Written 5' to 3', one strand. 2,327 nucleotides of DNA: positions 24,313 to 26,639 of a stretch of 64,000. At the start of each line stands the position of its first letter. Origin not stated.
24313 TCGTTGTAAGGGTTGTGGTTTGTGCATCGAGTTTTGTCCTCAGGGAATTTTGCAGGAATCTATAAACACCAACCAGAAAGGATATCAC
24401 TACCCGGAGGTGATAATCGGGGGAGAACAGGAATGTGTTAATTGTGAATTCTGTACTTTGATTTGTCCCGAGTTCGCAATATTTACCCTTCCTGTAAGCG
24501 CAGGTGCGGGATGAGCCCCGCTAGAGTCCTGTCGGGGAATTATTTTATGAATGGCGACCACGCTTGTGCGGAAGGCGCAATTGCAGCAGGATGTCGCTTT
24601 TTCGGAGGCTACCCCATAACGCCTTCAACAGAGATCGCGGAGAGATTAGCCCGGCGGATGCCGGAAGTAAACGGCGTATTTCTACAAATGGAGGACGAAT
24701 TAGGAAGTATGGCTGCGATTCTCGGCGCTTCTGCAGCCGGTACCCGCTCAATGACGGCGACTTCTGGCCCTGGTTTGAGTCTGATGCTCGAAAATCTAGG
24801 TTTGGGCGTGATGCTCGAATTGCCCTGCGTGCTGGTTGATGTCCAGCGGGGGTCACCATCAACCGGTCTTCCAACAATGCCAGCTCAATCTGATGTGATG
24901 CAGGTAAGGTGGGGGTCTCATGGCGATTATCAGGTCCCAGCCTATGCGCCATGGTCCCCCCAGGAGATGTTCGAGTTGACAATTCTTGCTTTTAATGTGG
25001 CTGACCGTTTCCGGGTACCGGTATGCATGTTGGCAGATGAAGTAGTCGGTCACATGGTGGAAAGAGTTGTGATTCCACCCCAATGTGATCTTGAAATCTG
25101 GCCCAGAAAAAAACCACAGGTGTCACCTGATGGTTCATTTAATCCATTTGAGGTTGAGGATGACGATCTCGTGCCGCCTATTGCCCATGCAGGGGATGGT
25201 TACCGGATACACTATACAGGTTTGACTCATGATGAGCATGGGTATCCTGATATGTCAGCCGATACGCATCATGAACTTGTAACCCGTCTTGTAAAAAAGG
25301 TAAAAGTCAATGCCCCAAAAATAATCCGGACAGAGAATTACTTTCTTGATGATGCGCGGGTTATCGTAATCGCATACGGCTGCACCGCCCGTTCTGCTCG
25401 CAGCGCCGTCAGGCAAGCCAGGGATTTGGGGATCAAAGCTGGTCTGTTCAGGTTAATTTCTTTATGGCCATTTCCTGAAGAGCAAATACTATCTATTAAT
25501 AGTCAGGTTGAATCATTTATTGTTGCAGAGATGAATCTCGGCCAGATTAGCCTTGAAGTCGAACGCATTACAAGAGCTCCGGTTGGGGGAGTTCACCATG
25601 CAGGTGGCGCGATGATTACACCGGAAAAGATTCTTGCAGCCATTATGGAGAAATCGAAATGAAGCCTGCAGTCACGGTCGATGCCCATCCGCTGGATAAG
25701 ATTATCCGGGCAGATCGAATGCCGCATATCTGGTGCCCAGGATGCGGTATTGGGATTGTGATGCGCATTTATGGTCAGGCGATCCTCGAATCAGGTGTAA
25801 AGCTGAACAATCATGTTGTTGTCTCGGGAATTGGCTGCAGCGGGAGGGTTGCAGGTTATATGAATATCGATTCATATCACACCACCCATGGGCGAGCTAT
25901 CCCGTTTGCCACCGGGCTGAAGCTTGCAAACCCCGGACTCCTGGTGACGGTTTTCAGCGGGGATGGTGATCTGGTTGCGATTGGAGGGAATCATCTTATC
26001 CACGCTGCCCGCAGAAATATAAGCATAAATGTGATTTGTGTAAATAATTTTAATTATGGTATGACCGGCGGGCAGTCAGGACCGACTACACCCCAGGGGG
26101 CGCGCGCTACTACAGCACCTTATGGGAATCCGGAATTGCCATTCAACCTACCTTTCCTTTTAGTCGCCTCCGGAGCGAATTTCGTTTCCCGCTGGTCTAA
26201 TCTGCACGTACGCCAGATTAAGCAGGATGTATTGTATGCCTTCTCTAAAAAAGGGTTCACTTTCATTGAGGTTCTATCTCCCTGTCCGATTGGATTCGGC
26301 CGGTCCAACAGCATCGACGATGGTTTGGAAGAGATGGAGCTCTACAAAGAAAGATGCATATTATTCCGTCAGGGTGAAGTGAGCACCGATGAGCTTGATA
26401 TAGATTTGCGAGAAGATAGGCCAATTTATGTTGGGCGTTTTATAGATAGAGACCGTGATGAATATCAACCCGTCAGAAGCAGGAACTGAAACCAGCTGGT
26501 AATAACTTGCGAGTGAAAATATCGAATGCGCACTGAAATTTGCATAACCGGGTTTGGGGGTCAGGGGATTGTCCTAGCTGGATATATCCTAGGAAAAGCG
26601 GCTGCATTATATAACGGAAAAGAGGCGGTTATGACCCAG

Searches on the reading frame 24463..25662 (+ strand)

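Call 36: search_protein_families(library=pfam, proteins=[window:24463-25662:+], max_evalue=0.00001)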
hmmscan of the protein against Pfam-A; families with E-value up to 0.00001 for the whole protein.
window:24463-25662:+ (399 aa): 2 families
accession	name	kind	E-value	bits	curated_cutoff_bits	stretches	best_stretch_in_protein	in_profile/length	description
PF01855.24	POR_N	-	7.3e-68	229.2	27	1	37-273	1-229/231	Pyruvate flavodoxin/ferredoxin oxidoreductase, thiamine diP-bdg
PF17147.9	PFOR_II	-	1.3e-20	74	27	1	298-390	1-102/102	Pyruvate:ferredoxin oxidoreductase core domain II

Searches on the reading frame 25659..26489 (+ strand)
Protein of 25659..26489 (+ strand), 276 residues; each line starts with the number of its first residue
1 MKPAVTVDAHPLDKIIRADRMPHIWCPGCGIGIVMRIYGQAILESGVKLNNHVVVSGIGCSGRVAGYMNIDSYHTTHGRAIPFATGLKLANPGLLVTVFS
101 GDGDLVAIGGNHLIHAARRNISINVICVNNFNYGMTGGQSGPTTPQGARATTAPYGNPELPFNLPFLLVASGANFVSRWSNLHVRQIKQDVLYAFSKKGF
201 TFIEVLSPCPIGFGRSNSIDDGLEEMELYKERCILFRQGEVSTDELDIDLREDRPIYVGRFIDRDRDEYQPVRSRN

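Call 36: search_protein_families(library=pfam, proteins=[window:25659-26489:+], max_evalue=0.00001)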
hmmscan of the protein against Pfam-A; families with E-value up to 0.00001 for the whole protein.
window:25659-26489:+ (276 aa): 1 family
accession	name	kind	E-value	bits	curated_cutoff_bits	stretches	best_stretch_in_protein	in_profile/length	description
PF02775.26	TPP_enzyme_C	-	1.6e-29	103.1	21.9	1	59-205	3-151/151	Thiamine pyrophosphate enzyme, C-terminal TPP binding domain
